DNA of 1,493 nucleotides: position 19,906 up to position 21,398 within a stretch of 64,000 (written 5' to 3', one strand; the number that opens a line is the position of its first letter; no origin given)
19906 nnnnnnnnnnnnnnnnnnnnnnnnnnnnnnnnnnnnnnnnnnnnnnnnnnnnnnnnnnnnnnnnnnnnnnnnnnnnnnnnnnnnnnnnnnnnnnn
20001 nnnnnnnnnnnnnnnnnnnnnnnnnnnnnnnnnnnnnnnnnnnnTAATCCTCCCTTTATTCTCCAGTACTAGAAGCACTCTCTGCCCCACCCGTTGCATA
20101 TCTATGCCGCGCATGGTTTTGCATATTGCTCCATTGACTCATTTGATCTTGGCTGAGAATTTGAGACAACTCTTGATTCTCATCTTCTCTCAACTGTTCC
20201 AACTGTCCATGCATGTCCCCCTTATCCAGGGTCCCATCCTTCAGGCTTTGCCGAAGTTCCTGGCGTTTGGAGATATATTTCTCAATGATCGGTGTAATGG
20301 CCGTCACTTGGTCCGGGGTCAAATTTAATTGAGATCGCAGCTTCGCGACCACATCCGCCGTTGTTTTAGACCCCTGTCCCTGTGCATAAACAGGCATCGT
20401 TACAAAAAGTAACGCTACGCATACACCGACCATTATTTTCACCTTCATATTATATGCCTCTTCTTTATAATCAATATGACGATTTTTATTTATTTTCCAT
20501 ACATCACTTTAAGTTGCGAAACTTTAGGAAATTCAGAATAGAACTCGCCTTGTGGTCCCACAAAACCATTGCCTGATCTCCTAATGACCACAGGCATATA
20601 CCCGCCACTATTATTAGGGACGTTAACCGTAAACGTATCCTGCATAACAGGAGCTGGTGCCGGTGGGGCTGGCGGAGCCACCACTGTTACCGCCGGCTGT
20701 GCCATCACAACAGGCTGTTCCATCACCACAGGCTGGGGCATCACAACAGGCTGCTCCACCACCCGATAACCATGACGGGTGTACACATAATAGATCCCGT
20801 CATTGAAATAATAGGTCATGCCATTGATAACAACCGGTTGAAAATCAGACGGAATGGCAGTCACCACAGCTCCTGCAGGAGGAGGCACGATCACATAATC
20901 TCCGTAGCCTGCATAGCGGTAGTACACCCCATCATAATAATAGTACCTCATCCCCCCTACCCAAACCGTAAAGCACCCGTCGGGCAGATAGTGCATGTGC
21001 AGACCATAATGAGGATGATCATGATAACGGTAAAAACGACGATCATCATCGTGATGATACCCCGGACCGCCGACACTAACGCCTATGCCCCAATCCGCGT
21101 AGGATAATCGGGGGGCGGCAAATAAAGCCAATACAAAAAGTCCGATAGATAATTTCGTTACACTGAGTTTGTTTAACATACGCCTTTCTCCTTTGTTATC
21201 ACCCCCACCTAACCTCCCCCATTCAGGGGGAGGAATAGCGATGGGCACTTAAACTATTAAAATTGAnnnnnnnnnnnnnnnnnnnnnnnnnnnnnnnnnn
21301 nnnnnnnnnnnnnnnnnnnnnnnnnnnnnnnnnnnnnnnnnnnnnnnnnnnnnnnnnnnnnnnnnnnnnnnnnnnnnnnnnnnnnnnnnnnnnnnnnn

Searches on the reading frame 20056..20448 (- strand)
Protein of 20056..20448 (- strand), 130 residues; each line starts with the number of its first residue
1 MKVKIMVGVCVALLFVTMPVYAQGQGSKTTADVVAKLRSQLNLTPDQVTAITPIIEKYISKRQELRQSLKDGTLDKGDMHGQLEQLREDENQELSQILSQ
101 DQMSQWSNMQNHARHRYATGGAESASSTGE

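Call 8: search_protein_families(library=pfam, proteins=[window:20056-20448:-], max_evalue=0.01)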
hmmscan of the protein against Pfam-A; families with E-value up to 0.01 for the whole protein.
window:20056-20448:- (130 aa): 1 family
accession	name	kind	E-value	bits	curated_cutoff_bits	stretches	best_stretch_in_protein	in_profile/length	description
PF07813.17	LTXXQ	-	0.00052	21.1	24.3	1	32-114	4-74/100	LTXXQ motif family protein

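Call 46: search_protein_families(library=ncbifam, proteins=[window:20056-20448:-], max_evalue=0.01)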
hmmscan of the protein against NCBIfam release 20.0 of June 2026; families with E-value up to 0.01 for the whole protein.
window:20056-20448:- (130 aa): 0 families

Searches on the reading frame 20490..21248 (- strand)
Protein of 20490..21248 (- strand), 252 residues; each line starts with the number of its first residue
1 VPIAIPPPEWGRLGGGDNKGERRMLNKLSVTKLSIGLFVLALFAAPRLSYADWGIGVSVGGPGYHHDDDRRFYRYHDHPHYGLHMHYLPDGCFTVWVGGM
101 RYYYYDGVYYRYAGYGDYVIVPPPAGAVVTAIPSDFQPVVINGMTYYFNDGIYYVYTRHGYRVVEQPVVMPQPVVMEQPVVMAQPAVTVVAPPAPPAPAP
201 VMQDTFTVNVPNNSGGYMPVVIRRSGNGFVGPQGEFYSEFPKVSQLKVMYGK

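Call 8: search_protein_families(library=pfam, proteins=[window:20490-21248:-], max_evalue=0.01)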
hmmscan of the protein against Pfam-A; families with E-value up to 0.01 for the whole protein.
window:20490-21248:- (252 aa): 1 family
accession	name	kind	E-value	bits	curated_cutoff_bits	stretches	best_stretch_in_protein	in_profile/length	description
PF20125.4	DUF6515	-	1.9e-16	60.8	24.9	1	63-168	29-133/179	Family of unknown function (DUF6515)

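Call 46: search_protein_families(library=ncbifam, proteins=[window:20490-21248:-], max_evalue=0.01)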
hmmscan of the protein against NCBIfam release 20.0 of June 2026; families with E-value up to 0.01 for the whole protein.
window:20490-21248:- (252 aa): 0 families
